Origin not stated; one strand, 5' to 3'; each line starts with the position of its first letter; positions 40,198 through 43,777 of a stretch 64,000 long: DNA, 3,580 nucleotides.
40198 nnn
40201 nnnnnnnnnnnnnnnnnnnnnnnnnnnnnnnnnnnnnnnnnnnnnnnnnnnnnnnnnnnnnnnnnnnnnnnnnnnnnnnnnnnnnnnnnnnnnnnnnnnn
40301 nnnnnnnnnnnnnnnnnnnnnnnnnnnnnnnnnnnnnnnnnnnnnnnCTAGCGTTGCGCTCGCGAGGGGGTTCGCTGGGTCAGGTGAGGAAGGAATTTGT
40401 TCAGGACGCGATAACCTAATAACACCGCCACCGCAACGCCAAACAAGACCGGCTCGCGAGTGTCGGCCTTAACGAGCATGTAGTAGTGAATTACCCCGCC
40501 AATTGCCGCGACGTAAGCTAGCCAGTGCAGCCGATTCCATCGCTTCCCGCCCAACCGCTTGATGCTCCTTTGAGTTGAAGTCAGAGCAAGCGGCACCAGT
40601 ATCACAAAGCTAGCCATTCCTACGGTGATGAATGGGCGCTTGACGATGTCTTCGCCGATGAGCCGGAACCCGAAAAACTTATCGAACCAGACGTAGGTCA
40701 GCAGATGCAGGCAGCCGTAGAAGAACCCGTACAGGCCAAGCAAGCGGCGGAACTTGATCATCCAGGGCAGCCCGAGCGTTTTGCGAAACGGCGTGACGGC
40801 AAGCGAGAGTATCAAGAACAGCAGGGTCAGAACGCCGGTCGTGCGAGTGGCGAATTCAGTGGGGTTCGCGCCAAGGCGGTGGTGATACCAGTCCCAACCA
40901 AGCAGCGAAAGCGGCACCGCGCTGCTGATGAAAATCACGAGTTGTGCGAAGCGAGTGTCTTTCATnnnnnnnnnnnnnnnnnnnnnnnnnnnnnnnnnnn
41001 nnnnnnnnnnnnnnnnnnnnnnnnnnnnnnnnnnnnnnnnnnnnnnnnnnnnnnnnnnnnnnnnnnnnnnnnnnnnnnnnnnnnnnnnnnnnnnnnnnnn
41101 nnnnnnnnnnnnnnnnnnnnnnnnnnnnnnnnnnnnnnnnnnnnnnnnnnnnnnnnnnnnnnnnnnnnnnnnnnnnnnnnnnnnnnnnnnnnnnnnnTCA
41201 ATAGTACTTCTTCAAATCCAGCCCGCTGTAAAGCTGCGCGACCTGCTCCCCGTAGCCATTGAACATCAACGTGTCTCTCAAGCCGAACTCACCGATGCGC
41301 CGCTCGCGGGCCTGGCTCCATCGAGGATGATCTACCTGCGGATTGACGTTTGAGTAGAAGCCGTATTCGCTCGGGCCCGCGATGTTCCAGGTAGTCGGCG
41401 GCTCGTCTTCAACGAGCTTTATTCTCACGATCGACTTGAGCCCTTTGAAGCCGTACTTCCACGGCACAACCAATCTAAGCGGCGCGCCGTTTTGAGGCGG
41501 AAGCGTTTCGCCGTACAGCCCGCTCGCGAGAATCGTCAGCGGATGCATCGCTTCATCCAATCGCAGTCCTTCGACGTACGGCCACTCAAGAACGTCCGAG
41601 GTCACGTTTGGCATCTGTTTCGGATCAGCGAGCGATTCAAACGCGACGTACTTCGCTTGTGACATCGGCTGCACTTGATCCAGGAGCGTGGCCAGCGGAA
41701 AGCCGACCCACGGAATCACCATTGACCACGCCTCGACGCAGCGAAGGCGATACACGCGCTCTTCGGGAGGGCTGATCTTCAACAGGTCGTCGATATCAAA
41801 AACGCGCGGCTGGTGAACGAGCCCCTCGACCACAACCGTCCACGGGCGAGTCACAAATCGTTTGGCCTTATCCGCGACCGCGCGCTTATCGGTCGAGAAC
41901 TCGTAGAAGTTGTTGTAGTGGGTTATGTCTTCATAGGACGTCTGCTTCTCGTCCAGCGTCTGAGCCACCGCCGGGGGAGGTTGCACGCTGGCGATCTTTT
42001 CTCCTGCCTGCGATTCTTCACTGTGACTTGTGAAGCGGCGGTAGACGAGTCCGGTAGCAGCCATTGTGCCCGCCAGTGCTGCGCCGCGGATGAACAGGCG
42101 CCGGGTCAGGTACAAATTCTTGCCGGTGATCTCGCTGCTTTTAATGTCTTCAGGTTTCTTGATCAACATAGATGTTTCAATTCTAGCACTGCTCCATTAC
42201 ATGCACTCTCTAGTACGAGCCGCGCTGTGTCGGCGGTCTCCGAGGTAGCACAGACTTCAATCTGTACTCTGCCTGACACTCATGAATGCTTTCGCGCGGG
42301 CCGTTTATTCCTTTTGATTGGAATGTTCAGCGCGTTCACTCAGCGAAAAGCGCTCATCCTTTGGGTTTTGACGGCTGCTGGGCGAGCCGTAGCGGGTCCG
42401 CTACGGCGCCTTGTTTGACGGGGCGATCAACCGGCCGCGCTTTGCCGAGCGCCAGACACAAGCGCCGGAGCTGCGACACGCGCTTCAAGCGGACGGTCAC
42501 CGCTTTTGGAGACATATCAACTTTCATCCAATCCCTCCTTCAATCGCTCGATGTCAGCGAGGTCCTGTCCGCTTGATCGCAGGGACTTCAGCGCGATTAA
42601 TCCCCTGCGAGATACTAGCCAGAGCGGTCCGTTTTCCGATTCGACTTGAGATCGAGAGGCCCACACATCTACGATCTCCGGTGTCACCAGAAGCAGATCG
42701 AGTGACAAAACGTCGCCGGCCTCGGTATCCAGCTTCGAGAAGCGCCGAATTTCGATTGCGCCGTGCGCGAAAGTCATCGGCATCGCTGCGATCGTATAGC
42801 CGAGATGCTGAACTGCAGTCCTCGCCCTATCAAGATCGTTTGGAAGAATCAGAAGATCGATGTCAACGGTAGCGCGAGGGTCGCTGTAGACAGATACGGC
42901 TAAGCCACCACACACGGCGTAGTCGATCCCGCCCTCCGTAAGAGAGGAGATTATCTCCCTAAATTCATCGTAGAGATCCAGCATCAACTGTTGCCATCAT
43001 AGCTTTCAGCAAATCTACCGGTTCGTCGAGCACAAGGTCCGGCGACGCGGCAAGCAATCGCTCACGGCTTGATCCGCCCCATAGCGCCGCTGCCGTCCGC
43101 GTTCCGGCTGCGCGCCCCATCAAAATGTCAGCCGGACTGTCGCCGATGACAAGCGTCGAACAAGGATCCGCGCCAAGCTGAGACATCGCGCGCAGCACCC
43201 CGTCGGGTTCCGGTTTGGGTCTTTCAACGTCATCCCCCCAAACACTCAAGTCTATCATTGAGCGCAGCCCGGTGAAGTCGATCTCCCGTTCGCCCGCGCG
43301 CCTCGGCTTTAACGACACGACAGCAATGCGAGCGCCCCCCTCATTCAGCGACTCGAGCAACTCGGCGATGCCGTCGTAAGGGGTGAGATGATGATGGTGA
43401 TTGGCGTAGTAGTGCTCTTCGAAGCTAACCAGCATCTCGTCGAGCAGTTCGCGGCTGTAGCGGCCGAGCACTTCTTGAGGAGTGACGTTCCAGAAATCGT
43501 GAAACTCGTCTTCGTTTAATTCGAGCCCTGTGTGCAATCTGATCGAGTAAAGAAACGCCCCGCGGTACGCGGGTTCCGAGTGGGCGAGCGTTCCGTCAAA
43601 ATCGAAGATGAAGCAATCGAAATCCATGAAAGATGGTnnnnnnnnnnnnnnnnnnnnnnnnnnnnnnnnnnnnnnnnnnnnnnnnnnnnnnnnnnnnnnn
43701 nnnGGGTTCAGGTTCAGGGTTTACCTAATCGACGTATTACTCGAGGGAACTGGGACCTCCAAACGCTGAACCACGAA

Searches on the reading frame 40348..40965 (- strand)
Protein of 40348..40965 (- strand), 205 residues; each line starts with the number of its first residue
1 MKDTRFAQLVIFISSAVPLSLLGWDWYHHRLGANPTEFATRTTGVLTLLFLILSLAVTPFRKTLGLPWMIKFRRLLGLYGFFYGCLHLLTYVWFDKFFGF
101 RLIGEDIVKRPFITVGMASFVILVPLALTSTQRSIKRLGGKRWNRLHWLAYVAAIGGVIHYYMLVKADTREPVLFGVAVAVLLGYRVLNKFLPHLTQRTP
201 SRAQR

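Call 35: search_protein_families(library=pfam, proteins=[window:40348-40965:-], max_evalue=0.001)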
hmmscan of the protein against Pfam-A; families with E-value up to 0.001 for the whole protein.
window:40348-40965:- (205 aa): 1 family
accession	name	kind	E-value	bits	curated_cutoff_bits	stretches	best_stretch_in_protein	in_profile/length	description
PF01794.25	Ferric_reduct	-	2.9e-16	60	28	1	44-157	2-120/121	Ferric reductase like transmembrane component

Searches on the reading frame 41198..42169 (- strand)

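Call 36: search_protein_families(library=pfam, proteins=[window:41198-42169:-], max_evalue=0.001)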
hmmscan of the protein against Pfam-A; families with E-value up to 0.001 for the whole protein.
window:41198-42169:- (323 aa): 1 family
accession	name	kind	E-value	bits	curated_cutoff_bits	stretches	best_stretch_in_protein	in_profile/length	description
PF00174.25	Oxidored_molyb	-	5.8e-34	117.6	24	1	107-261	9-169/169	Oxidoreductase molybdopterin binding domain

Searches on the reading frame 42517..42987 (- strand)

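Call 36: search_protein_families(library=pfam, proteins=[window:42517-42987:-], max_evalue=0.001)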
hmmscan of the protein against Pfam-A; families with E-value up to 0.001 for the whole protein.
window:42517-42987:- (156 aa): 2 families
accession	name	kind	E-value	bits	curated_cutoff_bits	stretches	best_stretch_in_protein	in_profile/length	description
PF14907.12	NTP_transf_5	-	1.2e-05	25.5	31.2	1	5-68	56-122/249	Uncharacterised nucleotidyltransferase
PF08843.17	AbiEii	-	0.00058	20.3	22.5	1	21-67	13-60/238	Nucleotidyl transferase AbiEii toxin, Type IV TA system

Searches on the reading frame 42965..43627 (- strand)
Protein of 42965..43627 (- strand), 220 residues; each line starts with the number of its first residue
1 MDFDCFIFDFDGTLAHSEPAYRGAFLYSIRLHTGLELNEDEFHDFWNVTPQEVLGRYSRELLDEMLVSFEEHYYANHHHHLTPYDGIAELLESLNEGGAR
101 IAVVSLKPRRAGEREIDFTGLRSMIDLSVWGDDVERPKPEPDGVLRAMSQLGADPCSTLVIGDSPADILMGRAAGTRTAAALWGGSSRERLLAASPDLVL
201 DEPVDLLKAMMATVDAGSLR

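Call 36: search_protein_families(library=pfam, proteins=[window:42965-43627:-], max_evalue=0.001)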
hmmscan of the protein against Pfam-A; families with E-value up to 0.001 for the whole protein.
window:42965-43627:- (220 aa): 4 families
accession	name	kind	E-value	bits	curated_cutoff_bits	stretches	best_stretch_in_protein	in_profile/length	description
PF13419.12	HAD_2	-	2.6e-37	129.1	23.8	1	7-180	2-177/178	Haloacid dehalogenase-like hydrolase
PF00702.32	Hydrolase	-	3.4e-28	99.8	26.4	1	4-175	2-191/191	haloacid dehalogenase-like hydrolase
PF13242.12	Hydrolase_like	-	8.1e-12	45.3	22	1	137-202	3-71/75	HAD-hyrolase-like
PF12710.13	HAD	-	7e-10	40.1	27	1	7-171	2-188/189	haloacid dehalogenase-like hydrolase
